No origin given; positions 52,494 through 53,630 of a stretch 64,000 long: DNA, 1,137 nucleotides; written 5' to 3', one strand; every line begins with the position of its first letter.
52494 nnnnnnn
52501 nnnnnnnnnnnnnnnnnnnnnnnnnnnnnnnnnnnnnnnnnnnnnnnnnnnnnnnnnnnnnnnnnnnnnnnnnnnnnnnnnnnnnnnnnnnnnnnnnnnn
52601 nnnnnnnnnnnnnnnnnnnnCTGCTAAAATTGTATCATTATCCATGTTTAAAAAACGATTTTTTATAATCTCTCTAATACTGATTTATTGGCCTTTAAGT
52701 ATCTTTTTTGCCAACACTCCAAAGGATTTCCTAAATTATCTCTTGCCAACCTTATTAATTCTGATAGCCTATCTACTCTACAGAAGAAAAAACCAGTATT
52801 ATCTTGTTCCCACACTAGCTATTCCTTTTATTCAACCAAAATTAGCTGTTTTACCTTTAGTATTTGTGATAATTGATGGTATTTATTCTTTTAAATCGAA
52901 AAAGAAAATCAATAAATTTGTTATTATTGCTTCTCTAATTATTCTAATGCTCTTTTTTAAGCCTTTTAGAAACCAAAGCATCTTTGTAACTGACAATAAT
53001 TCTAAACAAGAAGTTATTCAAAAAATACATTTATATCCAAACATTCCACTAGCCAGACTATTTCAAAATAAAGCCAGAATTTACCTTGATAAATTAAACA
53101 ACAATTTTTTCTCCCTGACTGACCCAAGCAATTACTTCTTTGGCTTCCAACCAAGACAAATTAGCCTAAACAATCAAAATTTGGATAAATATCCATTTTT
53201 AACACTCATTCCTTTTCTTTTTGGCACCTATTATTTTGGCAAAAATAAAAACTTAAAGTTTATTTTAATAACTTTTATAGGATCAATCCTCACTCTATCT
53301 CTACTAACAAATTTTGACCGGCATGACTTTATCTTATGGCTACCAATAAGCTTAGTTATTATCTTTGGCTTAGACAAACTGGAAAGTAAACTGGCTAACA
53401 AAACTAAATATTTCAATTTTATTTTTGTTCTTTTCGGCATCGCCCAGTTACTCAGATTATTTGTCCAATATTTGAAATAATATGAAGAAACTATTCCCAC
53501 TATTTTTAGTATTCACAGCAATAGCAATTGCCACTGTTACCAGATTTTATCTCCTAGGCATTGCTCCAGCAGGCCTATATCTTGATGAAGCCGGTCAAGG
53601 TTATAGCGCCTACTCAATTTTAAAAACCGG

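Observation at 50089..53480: Paralogous small membrane proteins each placed directly 5' of a PMT-like GT-C gene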

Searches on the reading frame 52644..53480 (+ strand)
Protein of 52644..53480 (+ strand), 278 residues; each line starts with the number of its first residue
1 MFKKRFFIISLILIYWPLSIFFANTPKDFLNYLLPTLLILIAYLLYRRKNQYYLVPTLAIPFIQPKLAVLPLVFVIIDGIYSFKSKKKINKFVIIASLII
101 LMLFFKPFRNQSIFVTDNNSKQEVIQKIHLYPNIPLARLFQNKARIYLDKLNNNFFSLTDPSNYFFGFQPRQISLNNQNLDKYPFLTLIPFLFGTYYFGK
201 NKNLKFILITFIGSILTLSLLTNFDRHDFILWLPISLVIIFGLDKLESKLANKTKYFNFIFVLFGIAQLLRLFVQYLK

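Call 4: search_protein_families(library=pfam, proteins=[window:52644-53480:+], max_evalue=0.1)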
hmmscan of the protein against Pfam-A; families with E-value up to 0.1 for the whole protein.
window:52644-53480:+ (278 aa): 0 families

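Call 7: find_homologous_proteins(query=window:52644-53480:+, max_evalue=0.001)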
Query window:52644-53480:+ (278 aa): 52 proteins with E <= 0.001 among 2242 candidates.
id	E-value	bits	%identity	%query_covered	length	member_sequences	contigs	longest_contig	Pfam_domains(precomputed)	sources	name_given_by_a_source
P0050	1.7e-170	584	100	100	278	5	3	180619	-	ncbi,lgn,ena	-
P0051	1.5e-101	358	60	97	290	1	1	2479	-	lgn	-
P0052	8.6e-93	329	57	96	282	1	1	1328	-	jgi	jgi:hypothetical protein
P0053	2.1e-82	295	55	95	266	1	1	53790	-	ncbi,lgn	-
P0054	4.7e-77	277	50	99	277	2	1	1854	-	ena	-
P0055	4.4e-75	271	49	99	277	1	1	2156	-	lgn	-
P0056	7.4e-74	267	49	99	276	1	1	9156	-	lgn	-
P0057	2.0e-73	265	51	95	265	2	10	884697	-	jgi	jgi:hypothetical protein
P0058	1.1e-72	263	49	96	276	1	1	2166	-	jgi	-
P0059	1.0e-71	260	48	99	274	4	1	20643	-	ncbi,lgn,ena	-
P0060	1.1e-71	260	48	95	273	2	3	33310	-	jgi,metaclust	jgi:hypothetical protein|metaclust:\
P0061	2.9e-69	252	50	96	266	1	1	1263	-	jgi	-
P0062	2.4e-68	249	47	96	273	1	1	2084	-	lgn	-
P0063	5.7e-68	247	47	97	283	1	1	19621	-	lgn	-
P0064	2.9e-67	245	46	97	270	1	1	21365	-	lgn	-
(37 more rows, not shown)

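Call 19: find_related_loci(query=A2, collection=metagenome_contigs, flank=10000)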
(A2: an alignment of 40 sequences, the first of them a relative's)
Query A2 (278 aa) in metagenome_contigs; peptide patterns used: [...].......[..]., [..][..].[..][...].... (x = any residue, [..] = any of these).
560 stretches matched a pattern; 98 encode a relative of the query (tblastn E <= 1e-3); the best 80 are kept; 80 distinct loci.
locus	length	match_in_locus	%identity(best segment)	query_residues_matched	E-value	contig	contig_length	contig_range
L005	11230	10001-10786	50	5-274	7e-80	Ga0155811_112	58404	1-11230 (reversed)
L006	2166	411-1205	49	5-271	2e-81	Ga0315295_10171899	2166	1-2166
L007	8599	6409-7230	50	3-278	8e-77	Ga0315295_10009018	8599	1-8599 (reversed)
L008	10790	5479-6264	48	8-272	1e-74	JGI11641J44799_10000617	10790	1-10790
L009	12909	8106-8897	49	8-274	6e-74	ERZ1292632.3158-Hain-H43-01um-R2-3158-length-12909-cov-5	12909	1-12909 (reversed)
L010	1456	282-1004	51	9-275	2e-78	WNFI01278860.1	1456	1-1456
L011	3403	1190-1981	46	9-275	7e-73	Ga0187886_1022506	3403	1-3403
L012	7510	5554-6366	45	1-274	9e-73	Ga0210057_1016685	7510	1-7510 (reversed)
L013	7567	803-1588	48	8-271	2e-71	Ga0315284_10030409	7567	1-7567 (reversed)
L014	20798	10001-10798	47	7-276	8e-70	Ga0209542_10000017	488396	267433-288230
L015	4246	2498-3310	45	1-274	8e-70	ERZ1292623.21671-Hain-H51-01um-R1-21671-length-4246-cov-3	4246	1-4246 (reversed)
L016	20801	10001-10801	44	8-276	2e-69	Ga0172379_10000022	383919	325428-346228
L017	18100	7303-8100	44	3-272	8e-69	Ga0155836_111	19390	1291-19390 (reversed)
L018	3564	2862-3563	53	9-249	1e-68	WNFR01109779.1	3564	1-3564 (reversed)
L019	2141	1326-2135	44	3-275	3e-70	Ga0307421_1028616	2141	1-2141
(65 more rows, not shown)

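Call 21: predict_structure(alignment_id=A2)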
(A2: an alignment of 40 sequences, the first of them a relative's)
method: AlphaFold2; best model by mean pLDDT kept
length: 278 residues; sequences in the alignment: 40
mean_pLDDT: 89.4   pTM: 0.87
mean pLDDT of the five models: 89.4, 89.1, 89.0, 88.9, 88.4
residues with pLDDT >= 90: 205; 70-90: 36; 50-70: 36; < 50: 1
segments of 3 or more residues with pLDDT < 50: none
pLDDT, mean of each block of 10 residues (from residue 1): 83 95 95 97 98 97 97 97 86 97 96 75 60 66 77 92 81 61 95 97 97 98 91 98 96 93 95 93
secondary structure, 60 per line:
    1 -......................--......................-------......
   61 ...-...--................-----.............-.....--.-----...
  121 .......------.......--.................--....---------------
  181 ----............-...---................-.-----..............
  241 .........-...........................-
elements in order: H2-23 H26-47 H55-63 H70-85 H91-103 H105-109 H118-127 H134-140 H143-159 H162-165 H185-196 H204-219 H227-249 H251-277

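Call 26: fold_search(model_id=the predicted structure, library=pdb)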
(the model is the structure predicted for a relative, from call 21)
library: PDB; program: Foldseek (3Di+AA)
matches with E <= 10: 107; with E <= 0.001: 0
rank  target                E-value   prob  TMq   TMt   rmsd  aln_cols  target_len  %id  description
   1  8b6l_I                2.0e-02  0.96  0.30  0.15  17.8       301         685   12  Subtomogram average of the human Sec61-TRAP-OSTA-translocon (released 2022-12-07)
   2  8pn9_A                4.1e-02  0.85  0.27  0.15  15.2       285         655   13  Structure of human oligosaccharyltransferase OST-A complex bound to NGI-1 (released 2024-05-08)
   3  6s7o_A                4.9e-02  0.85  0.28  0.16  16.7       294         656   13  Cryo-EM structure of human oligosaccharyltransferase complex OST-A (released 2019-12-18)
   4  6ftg_5                4.5e-01  0.72  0.40  0.20  16.3       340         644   11  Subtomogram average of OST-containing ribosome-translocon complexes from canine rough microsomal membranes (released 2018-03-21)
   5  8if8_C                6.4e-01  0.69  0.42  0.23  13.2       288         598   12  Arabinosyltransferase AftA (released 2023-05-31)
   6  3rce_A                8.4e-01  0.75  0.44  0.21  16.5       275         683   15  Bacterial oligosaccharyltransferase PglB (released 2011-06-15)
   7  8hpt_A                1.1e+00  0.08  0.16  0.16  20.9       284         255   12  Structure of C5a-pep bound mouse C5aR1 in complex with Go (released 2023-10-18)
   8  8if8_B                1.4e+00  0.41  0.40  0.22  12.8       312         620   12  Arabinosyltransferase AftA (released 2023-05-31)
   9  8xwn_R                1.4e+00  0.09  0.19  0.17  22.3       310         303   11  Structure of CXCR2 bound to CXCL8 (Ligand-receptor focused map) (released 2025-01-15)
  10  7dsv_A                1.5e+00  0.12  0.18  0.12  18.8       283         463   11  Structure of a human NHE1-CHP1 complex under pH 6.5 (released 2021-06-23)
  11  7zkz_A                1.5e+00  0.08  0.15  0.17  15.4       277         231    9  Crystal structure of cystinosin from Arabidopsis thaliana bound to two nanobodies (released 2022-08-31)
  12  8xws_C                1.9e+00  0.06  0.17  0.16  22.8       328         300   10  Structure of CXCR2 bound to CXCL5 (Ligand-receptor focused map) (released 2025-01-15)
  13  8xxr_R                2.5e+00  0.05  0.15  0.15  23.2       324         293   11  Structure of CXCR2 bound to CXCL6 (CXCR2-CXCL6-Go Full map) (released 2025-01-15)
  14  4mm9                  2.6e+00  0.03  0.12  0.08  24.1       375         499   12  Crystal structure of LeuBAT (delta13 mutant) in complex with fluvoxamine (released 2013-10-16)
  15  8ykv_R                2.7e+00  0.06  0.17  0.18  21.0       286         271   12  Cryo-EM structure of succinate receptor SUCR1 bound to compound 31 (released 2024-05-29)
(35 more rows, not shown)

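Call 35: search_solved_structures(query=A4, max_evalue=10)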
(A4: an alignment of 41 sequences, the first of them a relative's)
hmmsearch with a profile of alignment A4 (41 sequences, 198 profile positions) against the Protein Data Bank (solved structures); distinct sequences matched with E-value up to 10: 8.
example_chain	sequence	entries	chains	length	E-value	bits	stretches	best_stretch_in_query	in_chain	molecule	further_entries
4yef_A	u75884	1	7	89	0.22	14.3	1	40-84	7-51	5'-AMP-activated protein kinase subunit beta-1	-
1z0n_A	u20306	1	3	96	0.32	13.8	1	42-84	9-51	5'-AMP-activated protein kinase, beta-1 subunit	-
1z0m_A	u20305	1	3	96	0.36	13.6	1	42-84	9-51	5'-AMP-activated protein kinase, beta-1 subunit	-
4zhx_B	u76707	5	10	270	1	12.1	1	41-84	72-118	5'-AMP-activated protein kinase subunit beta-1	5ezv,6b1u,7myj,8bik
4cfe_B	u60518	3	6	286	1.1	12.1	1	41-84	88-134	5'-AMP-ACTIVATED PROTEIN KINASE SUBUNIT BETA-1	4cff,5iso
6e4t_B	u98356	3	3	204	1.1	12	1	42-84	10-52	5'-AMP-activated protein kinase subunit beta-1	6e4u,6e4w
7zm7_L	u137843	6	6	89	5.3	9.8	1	108-168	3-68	NADH-ubiquinone oxidoreductase chain 4L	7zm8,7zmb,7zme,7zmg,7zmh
7ar7_K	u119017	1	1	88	7.6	9.3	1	101-144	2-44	NADH-ubiquinone oxidoreductase chain 4L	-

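Call 37: search_protein_representatives(alignment_id=A4)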
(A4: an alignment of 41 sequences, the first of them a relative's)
Query: 41 sequences, 198 profile positions. Proteins with E-value up to 0.001 (for the whole library): 466; up to 1e-10: 300; up to 1e-30: 76. The best 150 are listed.
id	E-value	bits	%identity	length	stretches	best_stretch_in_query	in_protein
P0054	2.3e-64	233.0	-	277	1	2-196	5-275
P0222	1.7e-57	210.6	-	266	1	2-195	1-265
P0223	4.4e-57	209.2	-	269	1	1-194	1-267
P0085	4.6e-57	209.1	-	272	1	2-196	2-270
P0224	6.8e-57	208.6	-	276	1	1-195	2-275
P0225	3.3e-56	206.4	-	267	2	8-194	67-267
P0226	4.9e-56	205.8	-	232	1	1-194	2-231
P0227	8.9e-55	201.7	-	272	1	2-194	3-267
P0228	4.0e-54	199.5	-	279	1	3-193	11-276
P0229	4.4e-54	199.4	-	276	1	4-194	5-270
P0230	3.1e-53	196.7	-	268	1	1-194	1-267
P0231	5.4e-53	195.9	-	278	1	1-195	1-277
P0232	3.3e-52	193.3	-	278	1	2-196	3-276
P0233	4.7e-52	192.8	-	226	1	1-194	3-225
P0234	1.0e-51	191.7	-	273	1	1-196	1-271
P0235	1.9e-51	190.8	-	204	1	2-197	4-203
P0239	1.7e-49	184.4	-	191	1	2-193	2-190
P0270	1.2e-37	145.7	-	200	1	6-194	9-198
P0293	1.3e-29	119.6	-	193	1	2-191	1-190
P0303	8.7e-25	103.8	-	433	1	35-193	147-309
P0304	8.7e-24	100.5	-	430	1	33-195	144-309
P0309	1.0e-21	93.8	-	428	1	57-196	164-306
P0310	1.5e-21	93.3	-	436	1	40-196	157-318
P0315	1.7e-20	89.8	-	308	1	47-192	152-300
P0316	1.8e-20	89.7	-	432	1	16-195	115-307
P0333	2.4e-18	82.8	-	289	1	42-181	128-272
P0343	8.3e-18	81.0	-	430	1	28-195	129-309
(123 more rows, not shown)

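Call 39: search_protein_families(library=pfam, proteins=[P0303, P0304, P0309, P0310, P0316, P0343, P0315, P0333], max_evalue=0.1)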
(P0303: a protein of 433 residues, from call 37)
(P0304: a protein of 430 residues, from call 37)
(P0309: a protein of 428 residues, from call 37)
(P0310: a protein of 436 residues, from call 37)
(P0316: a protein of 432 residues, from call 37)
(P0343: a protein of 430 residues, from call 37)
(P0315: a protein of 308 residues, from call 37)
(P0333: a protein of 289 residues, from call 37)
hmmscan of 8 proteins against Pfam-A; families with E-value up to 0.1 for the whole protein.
P0303 (433 aa): 0 families

P0304 (430 aa): 2 families
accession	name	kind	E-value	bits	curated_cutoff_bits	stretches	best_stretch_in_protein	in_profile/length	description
PF02366.24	PMT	-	0.00023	21.2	22.7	1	53-107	83-137/245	Dolichyl-phosphate-mannose-protein mannosyltransferase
PF19992.4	DUF6427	-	0.00032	20.5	25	1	236-303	226-292/301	Family of unknown function (DUF6427)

P0309 (428 aa): 2 families
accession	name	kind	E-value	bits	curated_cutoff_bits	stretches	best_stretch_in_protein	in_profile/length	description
PF13231.12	PMT_2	-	3.3e-05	24.6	26.1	1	45-131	22-108/160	Dolichyl-phosphate-mannose-protein mannosyltransferase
PF02366.24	PMT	-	0.0034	17.4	22.7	1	45-135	83-174/245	Dolichyl-phosphate-mannose-protein mannosyltransferase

P0310 (436 aa): 1 family
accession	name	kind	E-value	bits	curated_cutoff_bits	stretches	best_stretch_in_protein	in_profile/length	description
PF02366.24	PMT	-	0.00018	21.6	22.7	1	58-139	83-164/245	Dolichyl-phosphate-mannose-protein mannosyltransferase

P0316 (432 aa): 2 families
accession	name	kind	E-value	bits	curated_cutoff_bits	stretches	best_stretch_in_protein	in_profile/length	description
PF13194.11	DUF4010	-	0.0096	16.1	30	0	27-141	59-164/210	Domain of unknown function (DUF4010)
PF06939.16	DUF1286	-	0.023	15.4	25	1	45-121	20-92/112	Protein of unknown function (DUF1286)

P0343 (430 aa): 1 family
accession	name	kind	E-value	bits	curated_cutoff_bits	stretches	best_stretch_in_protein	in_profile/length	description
PF02366.24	PMT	-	0.00047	20.2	22.7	1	50-126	81-156/245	Dolichyl-phosphate-mannose-protein mannosyltransferase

P0315 (308 aa): 0 families

P0333 (289 aa): 4 families
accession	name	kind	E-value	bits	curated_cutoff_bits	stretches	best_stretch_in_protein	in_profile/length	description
PF23022.3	6TM_1st_PGAP2IP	-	0.0034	17.9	27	1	19-122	16-120/156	PGAP2IP, first transmembrane domain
PF02366.24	PMT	-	0.0055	16.7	22.7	1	34-113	91-174/245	Dolichyl-phosphate-mannose-protein mannosyltransferase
PF13231.12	PMT_2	-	0.0076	16.9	26.1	1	27-122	22-120/160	Dolichyl-phosphate-mannose-protein mannosyltransferase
PF02117.22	7TM_GPCR_Sra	-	0.088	12.1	24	0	89-124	173-208/328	Serpentine type 7TM GPCR chemoreceptor Sra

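Call 44: find_encoding_contigs(protein=P0304, flank=6000, max_places=4)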
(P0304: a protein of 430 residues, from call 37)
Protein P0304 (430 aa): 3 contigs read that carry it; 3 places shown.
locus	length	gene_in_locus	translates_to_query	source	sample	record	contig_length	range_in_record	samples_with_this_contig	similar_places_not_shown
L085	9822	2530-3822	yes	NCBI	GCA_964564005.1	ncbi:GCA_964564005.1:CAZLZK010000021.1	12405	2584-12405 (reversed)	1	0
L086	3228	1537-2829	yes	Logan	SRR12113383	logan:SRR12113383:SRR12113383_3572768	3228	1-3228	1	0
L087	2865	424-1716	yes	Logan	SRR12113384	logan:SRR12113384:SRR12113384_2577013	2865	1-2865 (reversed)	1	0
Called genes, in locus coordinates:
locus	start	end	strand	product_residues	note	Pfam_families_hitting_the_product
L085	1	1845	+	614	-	?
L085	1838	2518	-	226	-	PF00535:Glycos_transf_2, PF10111:Glyco_tranf_2_2, PF13641:Glyco_tranf_2_3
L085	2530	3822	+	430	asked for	-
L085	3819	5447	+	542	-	PF13231:PMT_2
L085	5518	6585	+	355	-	PF00988:CPSase_sm_chain, PF00117:GATase, PF07722:Peptidase_C26 (weak)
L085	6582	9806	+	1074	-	PF25596:CPSase_L_D1, PF02222:ATP-grasp (weak), PF02786:CPSase_L_D2, PF02787:CPSase_L_D3, PF25596:CPSase_L_D1, PF02786:CPSase_L_D2, PF15632:ATPgrasp_Ter (weak), PF02142:MGS, +1 more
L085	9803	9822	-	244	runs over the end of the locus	PF00535:Glycos_transf_2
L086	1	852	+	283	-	?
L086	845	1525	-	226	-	PF00535:Glycos_transf_2, PF10111:Glyco_tranf_2_2, PF13641:Glyco_tranf_2_3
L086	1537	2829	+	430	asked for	-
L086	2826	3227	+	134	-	?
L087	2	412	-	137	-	?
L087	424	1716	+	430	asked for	-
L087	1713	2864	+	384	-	?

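Call 73: list_cluster_members(proteins=[P0304, P0303, P0309, P0315, P0333, P0235, P0239, P0270, P0293, P0001])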
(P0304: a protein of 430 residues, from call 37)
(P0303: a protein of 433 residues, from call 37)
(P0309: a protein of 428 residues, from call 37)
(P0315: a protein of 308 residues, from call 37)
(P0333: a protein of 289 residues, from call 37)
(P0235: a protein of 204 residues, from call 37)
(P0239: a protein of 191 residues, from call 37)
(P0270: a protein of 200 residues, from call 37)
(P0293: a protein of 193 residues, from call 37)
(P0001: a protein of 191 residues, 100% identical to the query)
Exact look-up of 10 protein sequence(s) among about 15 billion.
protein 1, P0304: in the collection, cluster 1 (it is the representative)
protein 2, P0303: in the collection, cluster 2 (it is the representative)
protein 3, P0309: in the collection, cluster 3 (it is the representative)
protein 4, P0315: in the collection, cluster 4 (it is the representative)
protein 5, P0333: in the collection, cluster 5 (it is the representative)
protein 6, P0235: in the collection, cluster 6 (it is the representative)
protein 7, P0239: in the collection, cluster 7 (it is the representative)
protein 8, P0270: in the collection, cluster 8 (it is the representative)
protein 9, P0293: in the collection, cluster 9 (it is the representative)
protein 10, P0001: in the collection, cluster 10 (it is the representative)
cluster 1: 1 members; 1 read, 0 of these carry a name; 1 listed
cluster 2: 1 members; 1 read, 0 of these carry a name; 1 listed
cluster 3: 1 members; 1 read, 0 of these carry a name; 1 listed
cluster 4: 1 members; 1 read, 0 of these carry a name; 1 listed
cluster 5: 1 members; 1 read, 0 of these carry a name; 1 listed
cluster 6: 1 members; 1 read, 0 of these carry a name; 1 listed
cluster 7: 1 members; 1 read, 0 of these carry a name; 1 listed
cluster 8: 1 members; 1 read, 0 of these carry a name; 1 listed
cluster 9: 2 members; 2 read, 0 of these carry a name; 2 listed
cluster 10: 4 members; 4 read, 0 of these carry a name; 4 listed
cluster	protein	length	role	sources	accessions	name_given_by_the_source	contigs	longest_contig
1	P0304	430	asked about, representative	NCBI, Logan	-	-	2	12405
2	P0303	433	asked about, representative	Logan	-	-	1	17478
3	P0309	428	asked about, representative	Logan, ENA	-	-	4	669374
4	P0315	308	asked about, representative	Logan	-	-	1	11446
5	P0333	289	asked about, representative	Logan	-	-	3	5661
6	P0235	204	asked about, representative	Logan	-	-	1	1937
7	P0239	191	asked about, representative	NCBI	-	-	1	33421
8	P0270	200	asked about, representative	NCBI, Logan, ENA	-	-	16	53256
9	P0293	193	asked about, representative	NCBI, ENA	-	-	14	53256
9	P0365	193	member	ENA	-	-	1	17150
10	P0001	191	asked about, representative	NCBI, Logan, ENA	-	-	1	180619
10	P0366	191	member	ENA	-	-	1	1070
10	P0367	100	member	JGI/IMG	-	-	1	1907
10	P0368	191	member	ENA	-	-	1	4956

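Call 74: search_protein_families(library=ncbifam, proteins=[window:52644-53480:+, P0304], max_evalue=0.01)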
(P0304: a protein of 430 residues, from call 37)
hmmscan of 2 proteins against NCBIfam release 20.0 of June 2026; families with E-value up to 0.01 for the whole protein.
window:52644-53480:+ (278 aa): 0 families

P0304 (430 aa): 0 families
